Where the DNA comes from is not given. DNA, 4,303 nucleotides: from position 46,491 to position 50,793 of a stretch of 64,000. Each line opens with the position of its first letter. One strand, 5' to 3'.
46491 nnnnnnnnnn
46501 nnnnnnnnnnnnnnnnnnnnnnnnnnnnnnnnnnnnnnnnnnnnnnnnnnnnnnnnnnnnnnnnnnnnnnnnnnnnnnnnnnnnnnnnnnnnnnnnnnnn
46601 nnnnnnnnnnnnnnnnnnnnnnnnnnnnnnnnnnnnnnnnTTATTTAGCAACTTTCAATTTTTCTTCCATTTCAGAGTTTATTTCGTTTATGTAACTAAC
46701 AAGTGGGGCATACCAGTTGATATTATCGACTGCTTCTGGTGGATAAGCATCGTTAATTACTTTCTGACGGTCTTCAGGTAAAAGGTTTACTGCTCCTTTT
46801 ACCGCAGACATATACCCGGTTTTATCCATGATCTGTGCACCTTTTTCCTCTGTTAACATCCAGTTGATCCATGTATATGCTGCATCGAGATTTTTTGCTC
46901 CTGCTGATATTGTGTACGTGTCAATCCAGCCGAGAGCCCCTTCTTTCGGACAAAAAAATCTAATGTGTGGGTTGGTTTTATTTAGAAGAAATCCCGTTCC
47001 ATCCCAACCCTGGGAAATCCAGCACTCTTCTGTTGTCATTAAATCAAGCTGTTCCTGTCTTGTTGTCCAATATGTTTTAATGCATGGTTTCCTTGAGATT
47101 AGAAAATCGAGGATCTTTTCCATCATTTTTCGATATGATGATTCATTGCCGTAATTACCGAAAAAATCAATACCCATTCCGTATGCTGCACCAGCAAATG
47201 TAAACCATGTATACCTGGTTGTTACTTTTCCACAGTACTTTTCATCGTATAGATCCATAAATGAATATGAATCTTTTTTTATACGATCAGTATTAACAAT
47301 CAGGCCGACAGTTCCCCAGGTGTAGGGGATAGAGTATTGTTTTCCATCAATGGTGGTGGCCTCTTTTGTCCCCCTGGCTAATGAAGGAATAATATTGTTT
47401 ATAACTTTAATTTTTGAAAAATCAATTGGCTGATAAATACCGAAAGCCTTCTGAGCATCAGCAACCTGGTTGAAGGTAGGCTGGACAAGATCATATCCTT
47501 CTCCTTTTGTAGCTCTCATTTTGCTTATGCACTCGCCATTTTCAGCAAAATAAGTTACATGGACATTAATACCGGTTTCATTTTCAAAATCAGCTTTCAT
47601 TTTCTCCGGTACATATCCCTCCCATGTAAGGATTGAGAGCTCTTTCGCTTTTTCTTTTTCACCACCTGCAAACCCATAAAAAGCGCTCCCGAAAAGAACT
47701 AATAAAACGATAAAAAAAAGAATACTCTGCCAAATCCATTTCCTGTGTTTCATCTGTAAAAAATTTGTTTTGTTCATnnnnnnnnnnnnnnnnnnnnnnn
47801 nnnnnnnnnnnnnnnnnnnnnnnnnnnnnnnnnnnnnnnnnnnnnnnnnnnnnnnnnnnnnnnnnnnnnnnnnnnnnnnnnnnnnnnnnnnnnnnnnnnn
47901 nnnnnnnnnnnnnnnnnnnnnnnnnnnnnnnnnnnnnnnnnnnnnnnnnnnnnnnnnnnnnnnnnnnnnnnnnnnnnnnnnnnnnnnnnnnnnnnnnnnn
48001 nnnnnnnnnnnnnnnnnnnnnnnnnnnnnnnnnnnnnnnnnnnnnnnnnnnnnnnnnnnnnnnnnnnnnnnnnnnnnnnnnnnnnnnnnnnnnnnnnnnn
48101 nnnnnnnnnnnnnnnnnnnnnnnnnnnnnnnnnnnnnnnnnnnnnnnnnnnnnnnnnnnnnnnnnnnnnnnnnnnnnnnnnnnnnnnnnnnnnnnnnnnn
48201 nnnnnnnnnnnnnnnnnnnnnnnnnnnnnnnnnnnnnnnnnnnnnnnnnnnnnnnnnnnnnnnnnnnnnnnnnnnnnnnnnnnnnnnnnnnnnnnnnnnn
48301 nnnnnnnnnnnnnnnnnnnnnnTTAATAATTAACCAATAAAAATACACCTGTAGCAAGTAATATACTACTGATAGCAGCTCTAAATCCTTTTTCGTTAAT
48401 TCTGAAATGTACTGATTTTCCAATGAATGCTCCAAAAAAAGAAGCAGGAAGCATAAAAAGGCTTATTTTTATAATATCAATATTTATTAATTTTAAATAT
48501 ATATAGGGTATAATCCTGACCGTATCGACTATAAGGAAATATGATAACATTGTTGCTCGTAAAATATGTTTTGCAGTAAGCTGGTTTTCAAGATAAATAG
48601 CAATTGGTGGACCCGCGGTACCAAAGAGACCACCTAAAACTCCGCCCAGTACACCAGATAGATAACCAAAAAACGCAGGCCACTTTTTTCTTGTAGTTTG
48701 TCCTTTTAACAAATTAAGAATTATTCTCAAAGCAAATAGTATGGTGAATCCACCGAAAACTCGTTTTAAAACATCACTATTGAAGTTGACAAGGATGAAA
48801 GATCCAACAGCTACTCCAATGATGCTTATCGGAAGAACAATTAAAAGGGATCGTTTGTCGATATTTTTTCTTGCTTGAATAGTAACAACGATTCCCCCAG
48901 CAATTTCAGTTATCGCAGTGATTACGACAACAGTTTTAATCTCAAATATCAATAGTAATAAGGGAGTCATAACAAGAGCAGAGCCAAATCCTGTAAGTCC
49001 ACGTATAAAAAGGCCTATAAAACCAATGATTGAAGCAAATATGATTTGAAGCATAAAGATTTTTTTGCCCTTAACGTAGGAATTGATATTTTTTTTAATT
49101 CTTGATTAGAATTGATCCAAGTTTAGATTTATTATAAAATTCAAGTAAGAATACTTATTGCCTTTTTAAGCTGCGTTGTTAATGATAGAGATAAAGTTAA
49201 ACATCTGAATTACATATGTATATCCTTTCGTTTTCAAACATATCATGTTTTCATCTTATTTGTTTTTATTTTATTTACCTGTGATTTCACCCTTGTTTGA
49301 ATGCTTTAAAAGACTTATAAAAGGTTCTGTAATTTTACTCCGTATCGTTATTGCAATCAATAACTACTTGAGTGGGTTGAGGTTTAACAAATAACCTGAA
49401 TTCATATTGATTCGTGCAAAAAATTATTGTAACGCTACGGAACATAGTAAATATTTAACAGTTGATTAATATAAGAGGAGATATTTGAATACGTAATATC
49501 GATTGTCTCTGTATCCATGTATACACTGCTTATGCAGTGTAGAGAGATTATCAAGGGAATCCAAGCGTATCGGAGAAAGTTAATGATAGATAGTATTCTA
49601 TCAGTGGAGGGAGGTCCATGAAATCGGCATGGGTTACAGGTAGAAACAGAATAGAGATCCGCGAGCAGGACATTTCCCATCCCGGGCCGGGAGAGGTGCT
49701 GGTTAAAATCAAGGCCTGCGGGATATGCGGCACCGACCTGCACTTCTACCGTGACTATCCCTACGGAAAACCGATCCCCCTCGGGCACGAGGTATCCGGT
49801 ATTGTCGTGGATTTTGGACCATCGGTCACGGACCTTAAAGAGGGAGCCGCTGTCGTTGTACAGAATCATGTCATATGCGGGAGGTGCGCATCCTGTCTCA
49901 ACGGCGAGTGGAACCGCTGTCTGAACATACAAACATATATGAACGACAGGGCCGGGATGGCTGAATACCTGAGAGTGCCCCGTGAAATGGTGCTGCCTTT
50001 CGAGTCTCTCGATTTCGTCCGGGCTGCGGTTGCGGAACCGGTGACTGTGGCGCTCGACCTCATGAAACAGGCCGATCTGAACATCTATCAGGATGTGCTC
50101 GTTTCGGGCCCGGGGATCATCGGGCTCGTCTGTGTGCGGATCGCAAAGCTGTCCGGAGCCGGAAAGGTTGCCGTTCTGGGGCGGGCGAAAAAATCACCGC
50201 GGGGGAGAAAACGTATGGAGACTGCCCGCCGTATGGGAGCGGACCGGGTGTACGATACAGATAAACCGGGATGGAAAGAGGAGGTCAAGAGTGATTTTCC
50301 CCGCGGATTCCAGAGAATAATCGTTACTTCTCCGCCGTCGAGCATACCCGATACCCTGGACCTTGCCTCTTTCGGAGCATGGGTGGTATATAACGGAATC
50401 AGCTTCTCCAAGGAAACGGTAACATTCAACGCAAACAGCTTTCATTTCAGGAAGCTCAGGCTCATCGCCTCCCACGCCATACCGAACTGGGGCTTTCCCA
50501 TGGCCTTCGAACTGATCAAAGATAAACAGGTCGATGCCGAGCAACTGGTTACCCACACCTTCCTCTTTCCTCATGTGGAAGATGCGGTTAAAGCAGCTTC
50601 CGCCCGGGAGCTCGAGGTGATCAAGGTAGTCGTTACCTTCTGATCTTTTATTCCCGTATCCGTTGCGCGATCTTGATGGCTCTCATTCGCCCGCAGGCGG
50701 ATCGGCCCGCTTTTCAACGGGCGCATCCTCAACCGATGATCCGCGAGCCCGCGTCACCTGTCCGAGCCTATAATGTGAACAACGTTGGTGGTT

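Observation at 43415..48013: Pair of homologous unannotated leader peptides ending in WIESDPP: candidate new ribosome-stalling sensor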

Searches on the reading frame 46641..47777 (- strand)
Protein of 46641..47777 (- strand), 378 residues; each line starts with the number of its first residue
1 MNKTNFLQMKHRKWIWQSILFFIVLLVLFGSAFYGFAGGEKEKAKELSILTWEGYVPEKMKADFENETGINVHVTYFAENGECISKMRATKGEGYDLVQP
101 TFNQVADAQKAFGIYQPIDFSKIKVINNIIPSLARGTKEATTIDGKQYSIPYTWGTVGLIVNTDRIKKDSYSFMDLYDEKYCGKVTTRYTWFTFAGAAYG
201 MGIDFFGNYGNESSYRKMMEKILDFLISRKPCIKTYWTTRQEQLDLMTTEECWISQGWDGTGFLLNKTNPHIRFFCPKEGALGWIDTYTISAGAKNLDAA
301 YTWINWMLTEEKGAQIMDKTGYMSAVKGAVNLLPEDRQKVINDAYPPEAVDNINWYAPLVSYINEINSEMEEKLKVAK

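Call 9: search_protein_families(library=pfam, proteins=[window:46641-47777:-], max_evalue=0.01)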
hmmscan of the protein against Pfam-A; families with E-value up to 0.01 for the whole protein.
window:46641-47777:- (378 aa): 5 families
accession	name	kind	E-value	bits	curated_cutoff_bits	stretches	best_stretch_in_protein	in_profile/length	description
PF13416.11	SBP_bac_8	-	8.9e-26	91.7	27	1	59-331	1-267/279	Bacterial extracellular solute-binding protein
PF13343.11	SBP_bac_6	-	2.2e-17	63.8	24.6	1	108-337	23-232/245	Bacterial extracellular solute-binding protein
PF01547.30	SBP_bac_1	-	4.9e-15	56.7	26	1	56-312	10-305/307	Bacterial extracellular solute-binding protein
PF12698.13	ABC2_membrane_3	-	0.0039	16.8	31.6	1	14-138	2-128/347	ABC-2 family transporter protein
PF13531.11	SBP_bac_11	-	0.0081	16.4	25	0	59-322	15-226/227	Bacterial extracellular solute-binding protein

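Call 35: find_homologous_proteins(query=window:46641-47777:-, max_evalue=1e-20)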
Query window:46641-47777:- (378 aa): 133 proteins with E <= 1e-20 among 1701 candidates; the best 120 are listed.
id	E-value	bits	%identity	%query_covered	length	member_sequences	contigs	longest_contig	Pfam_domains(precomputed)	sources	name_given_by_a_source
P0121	2.0e-255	865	100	98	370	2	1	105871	PF13416.12,PF13343.12,PF01547.31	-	-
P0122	5.7e-206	702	79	100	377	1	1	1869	PF13416.12,PF13343.12,PF01547.31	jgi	jgi:spermidine/putrescine transport system substrate-binding protein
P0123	1.6e-200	684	81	90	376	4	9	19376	PF13416.12,PF13343.12,PF01547.31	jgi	jgi:spermidine/putrescine transport system substrate-binding protein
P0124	1.7e-187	641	74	100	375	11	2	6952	PF13416.12,PF13343.12,PF01547.31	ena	-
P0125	1.6e-184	632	72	100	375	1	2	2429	PF13531.12,PF13416.12,PF13343.12,PF01547.31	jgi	-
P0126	1.4e-180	619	73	95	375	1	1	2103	PF13531.12,PF13416.12,PF13343.12,PF01547.31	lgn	-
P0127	2.0e-180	618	73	95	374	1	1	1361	PF13416.12,PF13343.12,PF01547.31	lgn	-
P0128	1.4e-178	612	70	100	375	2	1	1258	PF13416.12,PF13343.12,PF01547.31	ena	-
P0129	1.1e-163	563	45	90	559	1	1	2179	PF13531.12,PF13416.12,PF13343.12,PF01547.31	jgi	jgi:spermidine/putrescine transport system substrate-binding protein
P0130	5.5e-162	557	64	98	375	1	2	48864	PF13531.12,PF13416.12,PF13343.12,PF01547.31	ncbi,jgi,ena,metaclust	metaclust:\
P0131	1.3e-156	540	60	100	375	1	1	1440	PF13416.12,PF13343.12,PF01547.31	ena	-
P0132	3.7e-150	518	61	94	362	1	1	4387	PF13416.12,PF13343.12,PF01547.31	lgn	-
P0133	6.9e-147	508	59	97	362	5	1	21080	PF13416.12,PF13343.12,PF01547.31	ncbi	-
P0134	2.8e-145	502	59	98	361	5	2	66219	PF13416.12,PF13343.12,PF01547.31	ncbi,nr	ncbi:MAG: extracellular solute-binding protein [Proteobacteria bacterium]|nr:extracellular solute-bi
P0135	1.6e-144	500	58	97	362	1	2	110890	PF13416.12,PF13343.12,PF01547.31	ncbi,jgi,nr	ncbi:MAG: extracellular solute-binding protein [Deltaproteobacteria bacterium]|nr:extracellular solu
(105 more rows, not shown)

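Call 36: find_encoding_contigs(protein=P0123, flank=9000, max_places=6)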
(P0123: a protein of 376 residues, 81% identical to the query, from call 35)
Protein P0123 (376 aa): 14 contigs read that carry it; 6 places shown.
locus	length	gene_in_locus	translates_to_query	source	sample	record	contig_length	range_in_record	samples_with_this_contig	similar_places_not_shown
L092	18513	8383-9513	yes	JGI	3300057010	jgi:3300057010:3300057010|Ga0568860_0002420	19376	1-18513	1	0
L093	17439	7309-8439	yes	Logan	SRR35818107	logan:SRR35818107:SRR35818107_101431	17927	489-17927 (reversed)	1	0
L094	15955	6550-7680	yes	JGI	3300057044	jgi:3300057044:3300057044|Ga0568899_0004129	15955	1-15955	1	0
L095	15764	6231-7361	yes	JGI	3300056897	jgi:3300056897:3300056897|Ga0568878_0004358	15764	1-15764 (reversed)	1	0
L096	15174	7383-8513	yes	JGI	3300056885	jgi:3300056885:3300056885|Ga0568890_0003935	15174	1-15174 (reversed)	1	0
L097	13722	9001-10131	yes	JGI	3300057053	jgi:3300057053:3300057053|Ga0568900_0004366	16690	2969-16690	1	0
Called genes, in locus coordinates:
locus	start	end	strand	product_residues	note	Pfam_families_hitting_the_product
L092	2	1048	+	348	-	?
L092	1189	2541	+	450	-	PF02056:Glyco_hydro_4, PF11975:Glyco_hydro_4C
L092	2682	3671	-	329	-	PF02653:BPD_transp_2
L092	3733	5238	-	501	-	PF00005:ABC_tran, PF13555:AAA_29 (faint), PF13304:AAA_21 (faint), PF00005:ABC_tran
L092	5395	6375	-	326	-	PF00532:Peripla_BP_1, PF13407:Peripla_BP_4, PF13377:Peripla_BP_3 (weak)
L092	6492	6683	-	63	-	-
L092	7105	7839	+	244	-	PF01925:TauE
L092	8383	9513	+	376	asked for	PF01547:SBP_bac_1, PF13416:SBP_bac_8, PF13343:SBP_bac_6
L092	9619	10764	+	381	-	PF00005:ABC_tran, PF13304:AAA_21 (faint), PF08402:TOBE_2 (weak)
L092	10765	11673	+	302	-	PF00528:BPD_transp_1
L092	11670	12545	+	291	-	PF00528:BPD_transp_1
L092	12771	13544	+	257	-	PF19798:Sulfotransfer_5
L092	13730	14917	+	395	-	PF14306:PUA_2, PF01747:ATP-sulfurylase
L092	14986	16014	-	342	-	PF08240:ADH_N, PF16912:Glu_dehyd_C, PF00107:ADH_zinc_N, PF13602:ADH_zinc_N_2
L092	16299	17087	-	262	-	PF02146:SIR2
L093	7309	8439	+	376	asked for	PF01547:SBP_bac_1, PF13416:SBP_bac_8, PF13343:SBP_bac_6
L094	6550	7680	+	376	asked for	PF01547:SBP_bac_1, PF13416:SBP_bac_8, PF13343:SBP_bac_6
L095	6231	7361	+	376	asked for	PF01547:SBP_bac_1, PF13416:SBP_bac_8, PF13343:SBP_bac_6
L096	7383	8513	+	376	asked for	PF01547:SBP_bac_1, PF13416:SBP_bac_8, PF13343:SBP_bac_6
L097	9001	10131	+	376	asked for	PF01547:SBP_bac_1, PF13416:SBP_bac_8, PF13343:SBP_bac_6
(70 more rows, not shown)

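Call 37: find_encoding_contigs(protein=P0124, flank=7000, max_places=2)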
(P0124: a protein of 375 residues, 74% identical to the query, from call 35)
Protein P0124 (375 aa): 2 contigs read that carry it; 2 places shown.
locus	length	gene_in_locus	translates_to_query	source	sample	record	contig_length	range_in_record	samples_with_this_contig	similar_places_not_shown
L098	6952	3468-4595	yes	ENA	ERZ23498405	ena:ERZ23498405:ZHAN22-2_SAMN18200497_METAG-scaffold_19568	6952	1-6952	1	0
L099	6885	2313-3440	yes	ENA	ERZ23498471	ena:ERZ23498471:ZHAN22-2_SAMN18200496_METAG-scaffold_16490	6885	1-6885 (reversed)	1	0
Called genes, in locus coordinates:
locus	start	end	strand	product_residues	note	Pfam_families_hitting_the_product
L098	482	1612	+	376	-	PF00005:ABC_tran, PF08402:TOBE_2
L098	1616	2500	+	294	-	PF00528:BPD_transp_1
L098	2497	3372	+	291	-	PF00528:BPD_transp_1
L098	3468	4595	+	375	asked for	PF01547:SBP_bac_1, PF13416:SBP_bac_8, PF13343:SBP_bac_6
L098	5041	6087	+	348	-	PF09505:Dimeth_Pyl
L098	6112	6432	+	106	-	PF09505:Dimeth_Pyl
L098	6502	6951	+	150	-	?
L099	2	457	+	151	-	?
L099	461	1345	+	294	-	PF00528:BPD_transp_1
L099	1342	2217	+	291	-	PF00528:BPD_transp_1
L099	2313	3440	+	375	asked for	PF01547:SBP_bac_1, PF13416:SBP_bac_8, PF13343:SBP_bac_6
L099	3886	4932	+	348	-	PF09505:Dimeth_Pyl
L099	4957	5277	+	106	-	PF09505:Dimeth_Pyl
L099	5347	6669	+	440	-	PF00202:Aminotran_3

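Call 38: find_encoding_contigs(protein=P0130, flank=9000, max_places=2)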
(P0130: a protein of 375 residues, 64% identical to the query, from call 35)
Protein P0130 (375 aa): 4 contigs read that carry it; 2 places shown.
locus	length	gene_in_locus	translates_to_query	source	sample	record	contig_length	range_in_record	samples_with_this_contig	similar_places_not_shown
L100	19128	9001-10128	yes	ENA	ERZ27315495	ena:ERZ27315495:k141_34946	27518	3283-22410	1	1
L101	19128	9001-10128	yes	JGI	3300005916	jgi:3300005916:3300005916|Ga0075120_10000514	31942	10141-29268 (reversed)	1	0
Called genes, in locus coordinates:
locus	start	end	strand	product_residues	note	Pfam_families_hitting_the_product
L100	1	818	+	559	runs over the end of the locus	PF00890:FAD_binding_2, PF01266:DAO (faint), PF03486:HI0933_like, PF07992:Pyr_redox_2 (faint), PF12831:FAD_oxidored (weak), PF02910:Succ_DH_flav_C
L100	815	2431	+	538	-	PF14691:Fer4_20, PF01262:AlaDh_PNT_C (faint), PF00070:Pyr_redox (faint), PF01266:DAO (weak), PF03486:HI0933_like (weak), PF07992:Pyr_redox_2, PF13450:NAD_binding_8, PF13738:Pyr_redox_3, +2 more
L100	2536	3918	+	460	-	PF00202:Aminotran_3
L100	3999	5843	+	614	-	PF02730:AFOR_N, PF01314:AFOR_C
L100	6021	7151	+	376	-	PF02463:SMC_N (faint), PF00005:ABC_tran, PF08402:TOBE_2 (weak)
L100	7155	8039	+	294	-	PF00528:BPD_transp_1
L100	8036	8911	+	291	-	PF00528:BPD_transp_1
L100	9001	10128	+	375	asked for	PF01547:SBP_bac_1, PF13416:SBP_bac_8, PF13531:SBP_bac_11 (weak), PF13343:SBP_bac_6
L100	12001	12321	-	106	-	PF13511:DUF4124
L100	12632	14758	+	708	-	PF09371:Tex_N, PF22706:Tex_central_region, PF14639:YqgF (weak), PF16921:Tex_YqgF, PF12836:HHH_3, PF17674:HHH_9, PF00575:S1, PF23459:S1_RRP5, +1 more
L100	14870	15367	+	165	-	PF00578:AhpC-TSA, PF08534:Redoxin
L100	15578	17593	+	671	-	PF05170:AsmA, PF05359:DUF748, PF13116:YhdP, PF05170:AsmA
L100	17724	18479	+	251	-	PF13852:DUF4197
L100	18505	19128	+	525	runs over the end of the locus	PF00753:Lactamase_B (weak), PF10996:Beta-Casp, PF07521:RMMBL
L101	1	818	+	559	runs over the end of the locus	PF00890:FAD_binding_2, PF01266:DAO (faint), PF03486:HI0933_like, PF07992:Pyr_redox_2 (faint), PF12831:FAD_oxidored (weak), PF02910:Succ_DH_flav_C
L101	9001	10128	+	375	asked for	PF01547:SBP_bac_1, PF13416:SBP_bac_8, PF13531:SBP_bac_11 (weak), PF13343:SBP_bac_6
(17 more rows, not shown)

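Call 44: find_encoding_contigs(protein=P0122, flank=3000, max_places=2)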
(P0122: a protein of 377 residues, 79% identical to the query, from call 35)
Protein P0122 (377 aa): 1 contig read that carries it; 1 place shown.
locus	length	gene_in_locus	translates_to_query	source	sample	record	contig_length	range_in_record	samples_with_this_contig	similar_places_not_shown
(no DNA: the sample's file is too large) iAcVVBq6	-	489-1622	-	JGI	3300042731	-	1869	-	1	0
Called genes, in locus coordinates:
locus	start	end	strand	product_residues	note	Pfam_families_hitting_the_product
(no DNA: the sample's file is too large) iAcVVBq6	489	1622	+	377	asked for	PF01547:SBP_bac_1, PF13416:SBP_bac_8, PF13343:SBP_bac_6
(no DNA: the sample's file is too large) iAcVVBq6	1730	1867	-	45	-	?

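Call 60: search_solved_structures(query=window:46641-47777:-, max_evalue=0.00001)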
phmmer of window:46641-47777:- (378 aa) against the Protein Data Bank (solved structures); distinct sequences matched with E-value up to 0.00001: 26.
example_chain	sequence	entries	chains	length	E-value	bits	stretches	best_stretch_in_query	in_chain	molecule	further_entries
7xjm_A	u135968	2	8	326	1.6e-36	129.5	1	43-376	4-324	Putrescine-binding periplasmic protein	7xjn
7oyu_A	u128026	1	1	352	1e-28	103.8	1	44-348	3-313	Putrescine-binding periplasmic protein PotF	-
4eqb_A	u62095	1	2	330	1.1e-28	103.7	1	44-339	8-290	Spermidine/putrescine ABC superfamily ATP binding cassette transporter, binding protein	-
7oys_A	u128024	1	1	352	1.4e-28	103.3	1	44-348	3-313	Putrescine-binding periplasmic protein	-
7oyx_A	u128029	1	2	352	1.5e-28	103.3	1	44-348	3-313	Putrescine-binding periplasmic protein PotF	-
7oyt_A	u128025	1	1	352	1.7e-28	103.1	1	44-348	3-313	Putrescine-binding periplasmic protein PotF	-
7oyw_A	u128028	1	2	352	2.4e-28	102.6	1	44-348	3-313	Putrescine-binding periplasmic protein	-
7oyv_A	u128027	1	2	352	2.5e-28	102.5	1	44-348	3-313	Putrescine-binding periplasmic protein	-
7oyz_A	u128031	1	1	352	3.8e-28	101.9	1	44-348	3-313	Putrescine-binding periplasmic protein PotF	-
7oyy_A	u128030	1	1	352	5.4e-28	101.4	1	44-348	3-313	Putrescine-binding periplasmic protein PotF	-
8y5h_E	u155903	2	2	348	5.5e-28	101.4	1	29-376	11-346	Spermidine/putrescine-binding periplasmic protein | Putrescine-binding periplasmic protein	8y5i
1a99_A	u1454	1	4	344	1.6e-27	99.9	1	44-348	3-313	PUTRESCINE-BINDING PROTEIN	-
6ye0_B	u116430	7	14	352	1.7e-27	99.8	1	44-348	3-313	Putrescine-binding periplasmic protein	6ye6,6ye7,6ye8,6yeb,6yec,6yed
8at0_A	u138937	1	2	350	2.5e-27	99.2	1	45-348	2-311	Putrescine-binding periplasmic protein PotF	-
8asz_A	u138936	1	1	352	6.8e-27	97.8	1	44-348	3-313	Putrescine-binding periplasmic protein PotF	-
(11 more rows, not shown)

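Call 62: search_protein_families(library=ncbifam, proteins=[window:46641-47777:-], max_evalue=0.001)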
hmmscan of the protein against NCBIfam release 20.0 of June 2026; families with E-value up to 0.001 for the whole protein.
window:46641-47777:- (378 aa): 8 families
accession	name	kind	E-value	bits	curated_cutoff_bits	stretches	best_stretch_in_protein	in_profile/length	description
NF007048.0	PRK09501.1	equivalog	2.6e-31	108.8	582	1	35-375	17-345/348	spermidine/putrescine ABC transporter substrate-binding protein PotD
NF007962.0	PRK10682.1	equivalog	6.6e-31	107.6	636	1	43-350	28-341/370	spermidine/putrescine ABC transporter substrate-binding protein PotF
NF041888.1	ABC_SBP_YdcS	equivalog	1.3e-23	83.4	725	1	46-326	33-323/379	putative ABC transporter substrate-binding protein YdcS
NF043073.1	MMSYN1_0195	equivalog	6.1e-10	37.9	1250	1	284-352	923-991/1021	spermidine/putrescine ABC transporter permease/substrate-binding protein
TIGR03850.1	bind_CPR_0540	equivalog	6.1e-06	25.1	299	1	284-354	322-390/437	carbohydrate ABC transporter substrate-binding protein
NF007011.0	PRK09474.1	equivalog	4.3e-05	22.5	291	1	62-176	51-158/396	maltose/maltodextrin ABC transporter substrate-binding protein MalE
TIGR03261.1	phnS2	equivalog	0.00015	20.9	392.75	1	233-339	196-304/334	putative 2-aminoethylphosphonate ABC transporter substrate-binding protein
NF011620.1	PRK15046.1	equivalog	0.00023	20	310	0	60-198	42-165/334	2-aminoethylphosphonate ABC transporter substrate-binding protein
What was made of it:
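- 43630..47777 (-): PotD/PotF-like ABC importer: binding protein 46641-47777, ATPase 45419-46561, permeases 44502-45419 and 43630-44505. Pfam (call 9), NCBIfam (call 62), and the closest solved structures are putrescine/spermidine-binding proteins (call 60).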

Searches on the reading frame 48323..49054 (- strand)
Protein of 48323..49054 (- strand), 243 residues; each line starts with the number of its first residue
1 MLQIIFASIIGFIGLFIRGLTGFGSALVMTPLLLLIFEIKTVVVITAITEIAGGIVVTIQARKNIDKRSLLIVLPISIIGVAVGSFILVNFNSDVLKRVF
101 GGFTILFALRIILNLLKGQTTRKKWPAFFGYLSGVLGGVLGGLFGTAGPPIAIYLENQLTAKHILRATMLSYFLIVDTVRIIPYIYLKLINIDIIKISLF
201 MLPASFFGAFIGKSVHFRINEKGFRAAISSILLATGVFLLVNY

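Call 9: search_protein_families(library=pfam, proteins=[window:48323-49054:-], max_evalue=0.01)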
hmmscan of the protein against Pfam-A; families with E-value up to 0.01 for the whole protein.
window:48323-49054:- (243 aa): 1 family
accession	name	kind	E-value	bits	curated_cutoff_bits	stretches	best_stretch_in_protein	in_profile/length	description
PF01925.25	TauE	-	1.4e-36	126.8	32.6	1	9-239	3-237/237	Sulfite exporter TauE/SafE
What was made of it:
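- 48323..49054 (-): TauE/SafE-family anion exporter gene upstream of the peptide A leader. Pfam (call 9).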

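Call 62: search_protein_families(library=ncbifam, proteins=[window:48323-49054:-], max_evalue=0.001)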
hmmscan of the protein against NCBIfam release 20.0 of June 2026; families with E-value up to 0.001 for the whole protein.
window:48323-49054:- (243 aa): 0 families

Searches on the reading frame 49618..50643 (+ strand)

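Call 10: search_protein_families(library=pfam, proteins=[window:49618-50643:+], max_evalue=1)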
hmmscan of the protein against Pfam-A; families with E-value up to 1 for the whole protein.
window:49618-50643:+ (341 aa): 2 families
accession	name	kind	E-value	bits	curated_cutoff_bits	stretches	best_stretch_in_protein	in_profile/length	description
PF08240.17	ADH_N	-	4.1e-27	94.9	23.5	1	23-128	1-102/104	Alcohol dehydrogenase GroES-like domain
PF00107.32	ADH_zinc_N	-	3.2e-13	50.2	31.8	1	168-287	2-114/129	Zinc-binding dehydrogenase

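Call 62: search_protein_families(library=ncbifam, proteins=[window:49618-50643:+], max_evalue=0.001)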
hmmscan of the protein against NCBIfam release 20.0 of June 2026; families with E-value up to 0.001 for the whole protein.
window:49618-50643:+ (341 aa): 22 families
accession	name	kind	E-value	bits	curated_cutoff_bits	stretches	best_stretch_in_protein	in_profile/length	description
NF041097.1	keto_inos_dh_IolM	equivalog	4.3e-44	150.7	450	1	9-336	37-386/389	scyllo-inosose 3-dehydrogenase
TIGR00692.1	tdh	equivalog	7e-41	140.4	458.35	1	11-327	10-328/340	L-threonine 3-dehydrogenase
NF007489.0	PRK10083.1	equivalog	4e-40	137.8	376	1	1-341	1-337/339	Zn-dependent oxidoreductase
NF003808.0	PRK05396.1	equivalog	1.3e-39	136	380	1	12-329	13-330/341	L-threonine 3-dehydrogenase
NF007375.0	PRK09880.1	equivalog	1.7e-33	115.8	469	1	2-341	6-343/344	L-idonate 5-dehydrogenase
TIGR03451.1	mycoS_dep_FDH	equivalog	1.1e-25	90.3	512.9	2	12-105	14-108/358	S-(hydroxymethyl)mycothiol dehydrogenase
NF007642.0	PRK10309.1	equivalog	2.4e-25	89.5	550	1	11-261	11-261/347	galactitol-1-phosphate 5-dehydrogenase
TIGR03989.1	Rxyl_3153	subfamily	9.2e-25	87.7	440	1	10-102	12-106/370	NDMA-dependent alcohol dehydrogenase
NF010344.0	PRK13771.1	subfamily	7.4e-24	84.3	349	1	1-193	1-200/334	putative alcohol dehydrogenase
TIGR03201.1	dearomat_had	equivalog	4.1e-23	82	338.65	1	15-333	14-342/349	6-hydroxycyclohex-1-ene-1-carbonyl-CoA dehydrogenase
NF041172.1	AcrlCoa_red_Thmprot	equivalog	5.6e-20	71.5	500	1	1-193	1-200/334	acryloyl-CoA reductase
NF006940.0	PRK09422.1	equivalog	7.7e-20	71.1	344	1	1-238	1-237/338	alcohol dehydrogenase AdhP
TIGR03366.1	HpnZ_proposed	hypoth_equivalog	1.1e-19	70.8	328.1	1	23-286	4-279/315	putative phosphonate catabolism associated alcohol dehydrogenase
NF047908.1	AldhRedAhr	equivalog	1.4e-19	70.2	470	1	9-218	13-221/335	NADPH-dependent aldehyde reductase Ahr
TIGR02818.1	adh_III_F_hyde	equivalog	1.4e-16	60.6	543.95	1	4-106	7-110/368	S-(hydroxymethyl)glutathione dehydrogenase/class III alcohol dehydrogenase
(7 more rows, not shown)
